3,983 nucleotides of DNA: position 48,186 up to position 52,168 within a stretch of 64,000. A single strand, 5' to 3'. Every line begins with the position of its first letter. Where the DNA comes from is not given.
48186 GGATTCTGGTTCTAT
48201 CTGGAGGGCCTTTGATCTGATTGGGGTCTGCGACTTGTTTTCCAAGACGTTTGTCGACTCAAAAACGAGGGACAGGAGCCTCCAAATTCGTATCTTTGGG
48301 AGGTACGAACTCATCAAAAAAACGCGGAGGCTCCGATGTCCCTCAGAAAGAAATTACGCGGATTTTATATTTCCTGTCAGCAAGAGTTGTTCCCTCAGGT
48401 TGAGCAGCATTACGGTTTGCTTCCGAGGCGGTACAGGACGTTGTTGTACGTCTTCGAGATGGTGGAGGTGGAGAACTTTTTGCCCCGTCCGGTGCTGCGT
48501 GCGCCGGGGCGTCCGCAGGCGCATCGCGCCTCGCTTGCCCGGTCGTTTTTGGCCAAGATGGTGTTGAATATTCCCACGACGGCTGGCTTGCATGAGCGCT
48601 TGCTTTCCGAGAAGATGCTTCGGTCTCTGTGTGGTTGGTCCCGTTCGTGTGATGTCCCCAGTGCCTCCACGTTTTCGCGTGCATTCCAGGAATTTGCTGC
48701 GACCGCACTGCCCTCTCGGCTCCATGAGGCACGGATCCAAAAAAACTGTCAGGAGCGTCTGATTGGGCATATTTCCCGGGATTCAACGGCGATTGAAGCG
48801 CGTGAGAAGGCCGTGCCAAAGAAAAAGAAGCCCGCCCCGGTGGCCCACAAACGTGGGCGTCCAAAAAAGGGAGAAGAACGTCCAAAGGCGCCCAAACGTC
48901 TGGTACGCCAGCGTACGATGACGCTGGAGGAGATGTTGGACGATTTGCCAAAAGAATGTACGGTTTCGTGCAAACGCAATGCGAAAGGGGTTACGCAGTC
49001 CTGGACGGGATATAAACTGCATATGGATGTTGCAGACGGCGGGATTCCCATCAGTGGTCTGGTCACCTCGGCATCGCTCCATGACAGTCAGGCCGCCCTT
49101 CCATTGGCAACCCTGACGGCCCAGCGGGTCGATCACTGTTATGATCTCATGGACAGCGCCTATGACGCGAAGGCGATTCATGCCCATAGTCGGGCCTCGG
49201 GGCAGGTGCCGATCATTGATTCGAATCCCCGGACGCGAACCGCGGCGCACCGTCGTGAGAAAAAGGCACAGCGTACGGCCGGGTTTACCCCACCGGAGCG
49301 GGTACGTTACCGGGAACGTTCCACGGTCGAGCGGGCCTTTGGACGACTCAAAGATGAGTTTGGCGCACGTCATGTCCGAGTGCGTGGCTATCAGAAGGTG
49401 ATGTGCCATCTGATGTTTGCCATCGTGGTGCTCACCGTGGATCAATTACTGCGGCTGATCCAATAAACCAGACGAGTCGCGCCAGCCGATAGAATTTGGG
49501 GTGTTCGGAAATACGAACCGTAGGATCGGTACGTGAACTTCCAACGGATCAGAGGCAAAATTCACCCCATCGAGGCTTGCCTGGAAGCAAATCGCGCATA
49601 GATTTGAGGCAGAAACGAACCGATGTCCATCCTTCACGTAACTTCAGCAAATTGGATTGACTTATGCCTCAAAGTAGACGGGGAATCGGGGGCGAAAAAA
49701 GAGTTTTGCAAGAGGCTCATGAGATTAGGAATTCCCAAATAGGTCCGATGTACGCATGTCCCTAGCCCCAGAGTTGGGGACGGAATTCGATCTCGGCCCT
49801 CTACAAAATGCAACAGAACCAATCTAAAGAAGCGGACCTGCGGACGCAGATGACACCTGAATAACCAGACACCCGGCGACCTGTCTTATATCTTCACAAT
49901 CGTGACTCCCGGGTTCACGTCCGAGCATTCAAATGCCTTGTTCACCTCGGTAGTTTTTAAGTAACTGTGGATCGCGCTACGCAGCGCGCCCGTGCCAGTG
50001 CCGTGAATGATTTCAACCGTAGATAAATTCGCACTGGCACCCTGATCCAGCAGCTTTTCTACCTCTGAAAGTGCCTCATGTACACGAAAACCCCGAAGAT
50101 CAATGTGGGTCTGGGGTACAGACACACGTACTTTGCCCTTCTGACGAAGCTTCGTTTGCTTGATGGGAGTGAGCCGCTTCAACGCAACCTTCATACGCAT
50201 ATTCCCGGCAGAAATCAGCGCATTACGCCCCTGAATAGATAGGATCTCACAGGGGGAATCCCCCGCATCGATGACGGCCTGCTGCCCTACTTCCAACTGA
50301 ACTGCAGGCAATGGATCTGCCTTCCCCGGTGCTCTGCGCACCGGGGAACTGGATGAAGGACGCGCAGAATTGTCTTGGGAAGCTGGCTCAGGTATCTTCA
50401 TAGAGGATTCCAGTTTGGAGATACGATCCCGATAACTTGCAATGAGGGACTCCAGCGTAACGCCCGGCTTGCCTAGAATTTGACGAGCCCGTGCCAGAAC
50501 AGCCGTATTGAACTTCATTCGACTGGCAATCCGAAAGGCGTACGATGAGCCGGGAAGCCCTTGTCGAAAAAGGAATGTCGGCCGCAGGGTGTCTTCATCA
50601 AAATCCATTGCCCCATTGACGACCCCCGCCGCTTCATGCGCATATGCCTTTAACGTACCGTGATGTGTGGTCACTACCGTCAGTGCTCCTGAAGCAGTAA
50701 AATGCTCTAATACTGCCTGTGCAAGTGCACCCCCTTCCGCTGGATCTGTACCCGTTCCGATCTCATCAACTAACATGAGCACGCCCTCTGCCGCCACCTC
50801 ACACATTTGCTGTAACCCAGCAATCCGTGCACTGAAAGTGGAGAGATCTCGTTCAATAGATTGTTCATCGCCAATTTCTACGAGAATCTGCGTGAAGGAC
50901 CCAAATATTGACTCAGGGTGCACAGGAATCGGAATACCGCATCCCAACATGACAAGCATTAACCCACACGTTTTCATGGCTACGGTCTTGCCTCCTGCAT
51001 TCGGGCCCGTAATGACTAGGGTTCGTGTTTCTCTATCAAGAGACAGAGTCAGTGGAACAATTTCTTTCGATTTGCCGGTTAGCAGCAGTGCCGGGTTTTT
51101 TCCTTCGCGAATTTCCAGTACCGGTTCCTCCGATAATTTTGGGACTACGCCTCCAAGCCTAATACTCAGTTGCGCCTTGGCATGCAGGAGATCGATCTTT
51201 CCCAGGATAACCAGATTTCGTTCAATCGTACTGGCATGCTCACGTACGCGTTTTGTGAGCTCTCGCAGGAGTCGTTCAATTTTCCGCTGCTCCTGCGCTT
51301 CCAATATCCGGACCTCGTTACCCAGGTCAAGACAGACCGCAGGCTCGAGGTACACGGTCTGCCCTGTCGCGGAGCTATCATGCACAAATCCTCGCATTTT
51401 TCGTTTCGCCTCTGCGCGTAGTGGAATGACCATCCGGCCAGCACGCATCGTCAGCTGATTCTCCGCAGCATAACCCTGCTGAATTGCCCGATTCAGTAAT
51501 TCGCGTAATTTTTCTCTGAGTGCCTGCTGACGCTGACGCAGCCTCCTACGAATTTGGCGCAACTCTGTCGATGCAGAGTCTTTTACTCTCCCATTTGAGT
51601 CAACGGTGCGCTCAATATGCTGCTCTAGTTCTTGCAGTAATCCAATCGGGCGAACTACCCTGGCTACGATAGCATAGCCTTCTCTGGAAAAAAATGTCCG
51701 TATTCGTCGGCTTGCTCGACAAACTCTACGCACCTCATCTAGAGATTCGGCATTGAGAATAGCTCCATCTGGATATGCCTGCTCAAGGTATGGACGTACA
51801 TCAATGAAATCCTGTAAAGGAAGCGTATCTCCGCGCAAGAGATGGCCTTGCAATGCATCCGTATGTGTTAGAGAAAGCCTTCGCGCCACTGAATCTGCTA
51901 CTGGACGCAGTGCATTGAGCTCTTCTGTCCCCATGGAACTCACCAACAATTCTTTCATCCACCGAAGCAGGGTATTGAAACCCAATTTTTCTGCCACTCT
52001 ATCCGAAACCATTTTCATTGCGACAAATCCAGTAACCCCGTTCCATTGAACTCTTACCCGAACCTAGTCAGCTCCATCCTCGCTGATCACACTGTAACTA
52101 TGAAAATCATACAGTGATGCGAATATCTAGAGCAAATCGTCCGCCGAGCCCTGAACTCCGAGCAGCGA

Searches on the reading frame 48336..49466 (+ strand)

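Call 12: search_protein_families(library=pfam, max_evalue=0.1, proteins=[window:48336-49466:+])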
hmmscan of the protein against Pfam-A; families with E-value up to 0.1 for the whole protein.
window:48336-49466:+ (376 aa): 4 families
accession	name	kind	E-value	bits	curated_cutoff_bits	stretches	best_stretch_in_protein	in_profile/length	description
PF01609.27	DDE_Tnp_1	-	2.9e-18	66.8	23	1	219-366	29-198/200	Transposase DDE domain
PF05598.16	DUF772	-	5.4e-08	33.2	23.1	1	58-122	1-66/74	Transposase domain (DUF772)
PF13751.12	DDE_Tnp_1_6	-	4.8e-07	30.5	25.1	1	302-370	52-123/125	Transposase DDE domain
PF13359.12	DDE_Tnp_4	-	0.062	13.4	24.8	0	271-366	79-156/158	DDE superfamily endonuclease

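Call 34: search_protein_families(library=ncbifam, max_evalue=0.01, proteins=[window:48336-49466:+])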
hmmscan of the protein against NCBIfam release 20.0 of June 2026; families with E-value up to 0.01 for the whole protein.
window:48336-49466:+ (376 aa): 11 families
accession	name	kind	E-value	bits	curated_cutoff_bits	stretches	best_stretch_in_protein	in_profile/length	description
NF033551.1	transpos_IS1182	equivalog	1.4e-26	93.4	270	3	304-373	417-487/488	IS1182 family transposase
NF033581.1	transpos_IS5_4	equivalog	8e-19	68.1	140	1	55-364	26-280/285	IS5 family transposase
NF033579.1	transpos_IS5_2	equivalog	1.6e-14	54.1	140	1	212-366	128-285/289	IS5 family transposase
NF033580.1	transpos_IS5_3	equivalog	5.2e-14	52.4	110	1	224-340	126-230/258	IS5 family transposase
NF033520.1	transpos_IS982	equivalog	4.7e-10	39.5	130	1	225-369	113-242/243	IS982 family transposase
NF033559.2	transpos_IS1634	equivalog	5.9e-07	28.9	100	1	324-372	378-426/483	IS1634 family transposase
NF049999.1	transpos_IS701_3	equivalog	6.6e-05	22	170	1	324-375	312-363/412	IS701 family transposase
NF033578.1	transpos_IS5_1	equivalog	0.00051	19.3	275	1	272-373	333-418/419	IS5 family transposase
NF033593.1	transpos_ISNCY_1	equivalog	0.00069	18.4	325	0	225-364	301-435/444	ISNCY family transposase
NF033539.1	transpos_IS1380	equivalog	0.0014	17.3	180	0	86-135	68-109/419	IS1380 family transposase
NF033540.2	transpos_IS701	equivalog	0.0085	15.4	150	0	325-368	315-358/363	IS701 family transposase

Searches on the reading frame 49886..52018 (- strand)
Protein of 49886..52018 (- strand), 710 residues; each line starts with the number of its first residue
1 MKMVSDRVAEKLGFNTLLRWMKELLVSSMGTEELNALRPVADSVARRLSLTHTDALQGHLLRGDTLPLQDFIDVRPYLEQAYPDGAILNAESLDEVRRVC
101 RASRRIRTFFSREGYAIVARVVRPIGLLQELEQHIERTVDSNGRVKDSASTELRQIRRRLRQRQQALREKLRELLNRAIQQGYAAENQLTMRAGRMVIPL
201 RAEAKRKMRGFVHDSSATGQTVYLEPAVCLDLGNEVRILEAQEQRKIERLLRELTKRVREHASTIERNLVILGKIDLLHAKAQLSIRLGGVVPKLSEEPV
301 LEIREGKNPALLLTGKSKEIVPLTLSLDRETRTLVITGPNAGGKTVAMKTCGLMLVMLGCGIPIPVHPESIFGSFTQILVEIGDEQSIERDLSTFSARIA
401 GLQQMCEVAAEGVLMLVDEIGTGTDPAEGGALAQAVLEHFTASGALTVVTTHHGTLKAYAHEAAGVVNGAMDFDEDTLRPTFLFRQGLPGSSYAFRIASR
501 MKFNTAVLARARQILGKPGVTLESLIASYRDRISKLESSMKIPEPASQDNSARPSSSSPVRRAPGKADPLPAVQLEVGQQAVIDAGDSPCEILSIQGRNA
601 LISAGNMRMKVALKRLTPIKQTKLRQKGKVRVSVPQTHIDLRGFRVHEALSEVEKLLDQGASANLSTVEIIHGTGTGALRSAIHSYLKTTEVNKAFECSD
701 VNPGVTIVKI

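Call 21: find_related_loci(query=window:49886-52018:-, collection=genome_contigs, flank=10000)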
Query window:49886-52018:- (710 aa) in genome_contigs; peptide patterns used: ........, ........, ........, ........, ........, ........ (x = any residue, [..] = any of these).
122 stretches matched a pattern; 17 encode a relative of the query (tblastn E <= 1e-3); 17 distinct loci.
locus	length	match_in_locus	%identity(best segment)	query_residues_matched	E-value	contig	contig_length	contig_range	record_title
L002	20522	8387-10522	91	1-710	0e+0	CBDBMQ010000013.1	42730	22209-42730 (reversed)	MAG: Rhodothermales bacterium isolate 2f1e6004-1539-424d-a2a3-fdea80cd2d68 genome assembly, contig: contig_13, whole gen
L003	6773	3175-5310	92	1-710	0e+0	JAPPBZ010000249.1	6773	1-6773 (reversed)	MAG: Bacteroidetes bacterium isolate IRC3_bin_23 NODE_4007_length_6773_cov_5.571, whole genome shotgun sequence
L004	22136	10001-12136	91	1-710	0e+0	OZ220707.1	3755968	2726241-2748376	MAG: Rhodothermales bacterium isolate 73463979-71cf-475a-bf3e-fc0c682d52d1 genome assembly, chromosome: 1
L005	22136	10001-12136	81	1-710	0e+0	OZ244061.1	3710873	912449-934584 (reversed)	MAG: Rhodothermales bacterium isolate 21fda42b-fcae-4b59-93a0-87e05944a696 genome assembly, chromosome: 1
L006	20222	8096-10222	79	3-710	0e+0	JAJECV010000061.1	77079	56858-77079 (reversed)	MAG: Rhodothermales bacterium isolate jk18xAbins.42 k141_1370553, whole genome shotgun sequence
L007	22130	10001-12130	79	2-710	0e+0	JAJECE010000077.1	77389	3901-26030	MAG: Rhodothermales bacterium isolate jk18x9bins.87 k141_252624, whole genome shotgun sequence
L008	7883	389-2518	79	2-710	0e+0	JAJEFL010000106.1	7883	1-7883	MAG: Rhodothermales bacterium isolate p16x43bins.4 k141_900353, whole genome shotgun sequence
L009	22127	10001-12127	73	3-710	0e+0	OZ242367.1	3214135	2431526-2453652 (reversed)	MAG: Rhodothermales bacterium isolate 571183b6-2e0b-44cf-967d-8c50aa38ec23 genome assembly, chromosome: 1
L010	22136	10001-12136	73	2-710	0e+0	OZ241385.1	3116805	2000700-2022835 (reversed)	MAG: Rhodothermales bacterium isolate ca287509-31ff-4378-acd2-cec91d6888d7 genome assembly, chromosome: 1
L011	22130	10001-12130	71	3-710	0e+0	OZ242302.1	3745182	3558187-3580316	MAG: Rhodothermales bacterium isolate 073f09b9-7bb2-4d87-bfd8-7931eea96a09 genome assembly, chromosome: 1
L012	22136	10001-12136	70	1-710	0e+0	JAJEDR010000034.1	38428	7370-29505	MAG: Rhodothermales bacterium isolate p16x33bins.37 k141_939183, whole genome shotgun sequence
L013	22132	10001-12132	73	1-710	0e+0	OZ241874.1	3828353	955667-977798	MAG: Rhodothermales bacterium isolate 4d6fa364-bf15-4492-bf93-c3371add2069 genome assembly, chromosome: 1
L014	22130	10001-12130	73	3-710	0e+0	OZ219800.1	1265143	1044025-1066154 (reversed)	MAG: Rhodothermales bacterium isolate da3e7c24-c5f3-4507-9669-19e8aa5a93cb genome assembly, chromosome: 2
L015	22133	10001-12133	71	2-710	0e+0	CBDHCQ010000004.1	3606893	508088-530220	MAG: Rhodothermales bacterium isolate a78d7103-d565-49dc-a697-2eced85924e6 genome assembly, contig: contig_4, whole geno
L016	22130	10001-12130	72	3-710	0e+0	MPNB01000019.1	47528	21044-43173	MAG: Rhodothermaceae bacterium bin80 NODE_1273_length_47528_cov_20.105_ID_2545, whole genome shotgun sequence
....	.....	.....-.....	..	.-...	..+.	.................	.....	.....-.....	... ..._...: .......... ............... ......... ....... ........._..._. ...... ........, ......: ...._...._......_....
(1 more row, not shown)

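Call 25: find_encoding_contigs(protein=window:49886-52018:-, flank=10000, max_places=10)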
Protein window:49886-52018:- (710 aa): no gene with exactly this product is on record in the collection.

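Call 41: list_cluster_members(proteins=[window:49886-52012:-, window:61575-62396:+, window:52535-53665:-, window:52535-53731:-, window:57192-57626:-, window:57192-57632:-, window:62472-63188:+, window:55678-56649:-, window:57629-58273:-, window:54283-55269:-])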
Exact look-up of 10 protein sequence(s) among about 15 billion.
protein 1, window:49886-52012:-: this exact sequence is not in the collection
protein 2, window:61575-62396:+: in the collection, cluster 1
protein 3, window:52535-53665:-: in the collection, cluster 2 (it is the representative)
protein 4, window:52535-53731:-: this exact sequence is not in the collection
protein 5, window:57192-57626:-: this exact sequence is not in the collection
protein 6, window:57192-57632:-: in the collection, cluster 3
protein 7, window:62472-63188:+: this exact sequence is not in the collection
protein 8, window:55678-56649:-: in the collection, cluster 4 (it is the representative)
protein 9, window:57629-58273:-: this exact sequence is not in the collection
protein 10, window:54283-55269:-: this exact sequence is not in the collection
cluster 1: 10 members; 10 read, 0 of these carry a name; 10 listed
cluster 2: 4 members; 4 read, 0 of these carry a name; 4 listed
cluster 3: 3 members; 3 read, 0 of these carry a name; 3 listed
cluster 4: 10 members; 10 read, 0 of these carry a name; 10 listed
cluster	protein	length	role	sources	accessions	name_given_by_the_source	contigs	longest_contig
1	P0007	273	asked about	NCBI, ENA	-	-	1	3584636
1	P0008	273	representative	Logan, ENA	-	-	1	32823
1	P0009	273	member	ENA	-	-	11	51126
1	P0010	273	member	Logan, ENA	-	-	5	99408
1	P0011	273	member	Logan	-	-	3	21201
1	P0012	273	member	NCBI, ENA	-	-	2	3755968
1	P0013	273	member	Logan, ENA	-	-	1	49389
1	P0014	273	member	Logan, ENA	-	-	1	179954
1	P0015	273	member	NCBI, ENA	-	-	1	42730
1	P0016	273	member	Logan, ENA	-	-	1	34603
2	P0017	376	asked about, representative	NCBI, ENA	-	-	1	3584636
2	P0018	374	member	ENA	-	-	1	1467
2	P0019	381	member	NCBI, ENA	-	-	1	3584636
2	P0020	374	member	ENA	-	-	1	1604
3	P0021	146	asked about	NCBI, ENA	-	-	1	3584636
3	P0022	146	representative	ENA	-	-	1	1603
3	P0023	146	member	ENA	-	-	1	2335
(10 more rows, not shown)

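Call 42: find_encoding_contigs(protein=P0023, flank=10000)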
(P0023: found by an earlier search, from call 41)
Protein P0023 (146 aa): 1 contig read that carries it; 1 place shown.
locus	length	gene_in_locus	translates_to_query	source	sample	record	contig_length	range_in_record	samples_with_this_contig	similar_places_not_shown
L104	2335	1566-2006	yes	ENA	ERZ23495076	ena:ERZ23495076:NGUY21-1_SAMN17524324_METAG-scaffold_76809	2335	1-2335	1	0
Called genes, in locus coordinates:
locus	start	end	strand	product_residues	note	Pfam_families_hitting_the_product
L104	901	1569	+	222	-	-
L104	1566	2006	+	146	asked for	-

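Call 43: find_encoding_contigs(protein=P0022, flank=10000)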
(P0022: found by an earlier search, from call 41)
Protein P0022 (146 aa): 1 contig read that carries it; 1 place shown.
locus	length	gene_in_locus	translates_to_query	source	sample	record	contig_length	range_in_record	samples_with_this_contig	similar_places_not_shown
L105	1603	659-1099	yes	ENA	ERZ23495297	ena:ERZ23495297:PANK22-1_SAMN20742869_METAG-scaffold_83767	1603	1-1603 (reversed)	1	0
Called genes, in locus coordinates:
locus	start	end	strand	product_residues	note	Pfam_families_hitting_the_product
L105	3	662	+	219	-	?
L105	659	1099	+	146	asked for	-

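Call 44: find_encoding_contigs(protein=P0009, flank=10000, max_places=10)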
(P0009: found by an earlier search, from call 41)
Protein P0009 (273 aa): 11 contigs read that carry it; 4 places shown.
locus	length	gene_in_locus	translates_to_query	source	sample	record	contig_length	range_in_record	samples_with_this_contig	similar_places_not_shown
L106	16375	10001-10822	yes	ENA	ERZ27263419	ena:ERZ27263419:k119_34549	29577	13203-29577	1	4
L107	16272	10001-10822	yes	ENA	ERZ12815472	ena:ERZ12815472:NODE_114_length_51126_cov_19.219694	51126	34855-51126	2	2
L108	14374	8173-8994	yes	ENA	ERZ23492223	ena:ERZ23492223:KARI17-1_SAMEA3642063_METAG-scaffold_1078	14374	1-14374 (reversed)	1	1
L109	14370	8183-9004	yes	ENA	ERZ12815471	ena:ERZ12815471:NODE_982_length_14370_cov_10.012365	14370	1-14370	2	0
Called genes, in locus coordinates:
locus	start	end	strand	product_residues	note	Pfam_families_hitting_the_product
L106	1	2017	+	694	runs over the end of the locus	-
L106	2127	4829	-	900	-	PF13620:CarboxypepD_reg, PF13715:CarbopepD_reg_2, PF07715:Plug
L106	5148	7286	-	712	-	PF00488:MutS_V, PF01713:Smr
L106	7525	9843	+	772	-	PF01839:FG-GAP (faint), PF14312:FG-GAP_2 (weak), PF08309:LVIVD (faint)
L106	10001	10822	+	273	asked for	PF00515:TPR_1 (faint), PF07719:TPR_2 (faint), PF13432:TPR_16 (faint)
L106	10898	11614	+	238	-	-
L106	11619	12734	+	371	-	PF00155:Aminotran_1_2, PF01041:DegT_DnrJ_EryC1, PF01212:Beta_elim_lyase (weak)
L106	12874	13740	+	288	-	PF01408:GFO_IDH_MocA, PF02894:GFO_IDH_MocA_C, PF22725:GFO_IDH_MocA_C3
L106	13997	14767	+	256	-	PF09674:DUF2400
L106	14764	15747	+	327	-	PF13641:Glyco_tranf_2_3 (weak), PF00535:Glycos_transf_2, PF10111:Glyco_tranf_2_2 (weak)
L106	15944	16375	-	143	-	?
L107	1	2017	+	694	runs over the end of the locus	-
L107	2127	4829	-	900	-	PF13620:CarboxypepD_reg, PF13715:CarbopepD_reg_2, PF07715:Plug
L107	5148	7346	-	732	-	PF00488:MutS_V, PF01713:Smr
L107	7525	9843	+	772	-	PF01839:FG-GAP (faint), PF14312:FG-GAP_2 (weak), PF08309:LVIVD (faint)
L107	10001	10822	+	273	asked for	PF00515:TPR_1 (faint), PF07719:TPR_2 (faint), PF13432:TPR_16 (faint)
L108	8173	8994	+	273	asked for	PF00515:TPR_1 (faint), PF07719:TPR_2 (faint), PF13432:TPR_16 (faint)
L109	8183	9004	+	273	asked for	PF00515:TPR_1 (faint), PF07719:TPR_2 (faint), PF13432:TPR_16 (faint)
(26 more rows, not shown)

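Call 49: find_encoding_contigs(protein=P0019, flank=6000, max_places=6)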
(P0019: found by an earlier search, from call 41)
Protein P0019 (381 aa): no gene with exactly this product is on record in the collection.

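Call 51: find_encoding_contigs(protein=P0016, flank=10000, max_places=6)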
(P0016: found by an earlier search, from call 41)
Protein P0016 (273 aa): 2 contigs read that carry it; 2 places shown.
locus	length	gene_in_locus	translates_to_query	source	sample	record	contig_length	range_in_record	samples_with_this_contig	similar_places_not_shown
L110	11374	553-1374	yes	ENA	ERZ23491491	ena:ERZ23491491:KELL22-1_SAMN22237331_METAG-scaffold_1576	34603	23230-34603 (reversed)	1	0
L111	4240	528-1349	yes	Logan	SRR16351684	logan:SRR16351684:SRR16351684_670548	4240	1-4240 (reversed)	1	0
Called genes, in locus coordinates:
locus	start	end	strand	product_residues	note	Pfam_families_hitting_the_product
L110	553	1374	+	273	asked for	PF13432:TPR_16 (faint), PF07719:TPR_2 (faint), PF12895:ANAPC3 (faint), PF00515:TPR_1 (faint), PF13431:TPR_17 (faint), PF13424:TPR_12 (weak)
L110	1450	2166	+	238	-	PF00132:Hexapep (weak), PF14602:Hexapep_2 (faint), PF25087:GMPPB_C (weak), PF25247:LbH_GLGC (weak), PF25084:LbH_EIF2B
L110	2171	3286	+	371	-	PF00155:Aminotran_1_2, PF01041:DegT_DnrJ_EryC1, PF01212:Beta_elim_lyase (weak)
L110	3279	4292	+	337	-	PF01408:GFO_IDH_MocA, PF02894:GFO_IDH_MocA_C, PF22725:GFO_IDH_MocA_C3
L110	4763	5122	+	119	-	PF09674:DUF2400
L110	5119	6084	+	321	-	PF13641:Glyco_tranf_2_3 (weak), PF00535:Glycos_transf_2, PF10111:Glyco_tranf_2_2 (weak)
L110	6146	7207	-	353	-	PF09990:DUF2231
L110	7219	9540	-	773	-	PF00403:HMA, PF00122:E1-E2_ATPase, PF00702:Hydrolase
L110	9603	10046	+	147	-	PF08327:AHSA1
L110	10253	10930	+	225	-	PF09365:DUF2461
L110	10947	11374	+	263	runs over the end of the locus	PF00903:Glyoxalase (faint)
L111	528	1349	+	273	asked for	PF13432:TPR_16 (faint), PF07719:TPR_2 (faint), PF12895:ANAPC3 (faint), PF00515:TPR_1 (faint), PF13431:TPR_17 (faint), PF13424:TPR_12 (weak)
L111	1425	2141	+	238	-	PF00132:Hexapep (weak), PF14602:Hexapep_2 (faint), PF25087:GMPPB_C (weak), PF25247:LbH_GLGC (weak), PF25084:LbH_EIF2B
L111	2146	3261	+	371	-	PF00155:Aminotran_1_2, PF01041:DegT_DnrJ_EryC1, PF01212:Beta_elim_lyase (weak)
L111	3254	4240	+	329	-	?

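Call 52: find_encoding_contigs(protein=P0011, flank=10000, max_places=6)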
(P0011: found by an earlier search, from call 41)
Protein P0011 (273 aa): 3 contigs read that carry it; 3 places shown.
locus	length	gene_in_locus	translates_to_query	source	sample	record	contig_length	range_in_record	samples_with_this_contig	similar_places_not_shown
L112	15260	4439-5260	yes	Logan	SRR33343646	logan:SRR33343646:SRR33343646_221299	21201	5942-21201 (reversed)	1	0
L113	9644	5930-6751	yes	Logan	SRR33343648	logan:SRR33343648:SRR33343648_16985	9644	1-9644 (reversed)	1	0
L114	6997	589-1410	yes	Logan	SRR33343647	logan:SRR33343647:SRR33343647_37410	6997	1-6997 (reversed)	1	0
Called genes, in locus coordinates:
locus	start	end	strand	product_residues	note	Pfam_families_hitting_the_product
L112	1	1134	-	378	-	?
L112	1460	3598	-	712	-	PF00488:MutS_V, PF01713:Smr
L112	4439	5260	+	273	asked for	PF13432:TPR_16 (faint), PF07719:TPR_2 (faint), PF12895:ANAPC3 (faint), PF13181:TPR_8 (faint), PF00515:TPR_1 (faint), PF13424:TPR_12 (weak)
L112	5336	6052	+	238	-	-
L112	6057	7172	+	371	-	PF00155:Aminotran_1_2, PF01041:DegT_DnrJ_EryC1, PF01212:Beta_elim_lyase (weak)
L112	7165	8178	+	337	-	PF01408:GFO_IDH_MocA, PF02894:GFO_IDH_MocA_C, PF22725:GFO_IDH_MocA_C3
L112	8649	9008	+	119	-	PF09674:DUF2400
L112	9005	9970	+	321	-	PF13641:Glyco_tranf_2_3 (weak), PF00535:Glycos_transf_2, PF10111:Glyco_tranf_2_2 (weak)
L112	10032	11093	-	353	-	PF09990:DUF2231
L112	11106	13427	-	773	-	PF00403:HMA, PF00122:E1-E2_ATPase, PF00702:Hydrolase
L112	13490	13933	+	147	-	PF08327:AHSA1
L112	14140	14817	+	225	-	PF09365:DUF2461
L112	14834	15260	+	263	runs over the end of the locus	PF00903:Glyoxalase (faint)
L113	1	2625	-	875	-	?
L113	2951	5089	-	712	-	PF00488:MutS_V, PF01713:Smr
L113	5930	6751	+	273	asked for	PF13432:TPR_16 (faint), PF07719:TPR_2 (faint), PF12895:ANAPC3 (faint), PF13181:TPR_8 (faint), PF00515:TPR_1 (faint), PF13424:TPR_12 (weak)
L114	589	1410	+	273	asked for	PF13432:TPR_16 (faint), PF07719:TPR_2 (faint), PF12895:ANAPC3 (faint), PF13181:TPR_8 (faint), PF00515:TPR_1 (faint), PF13424:TPR_12 (weak)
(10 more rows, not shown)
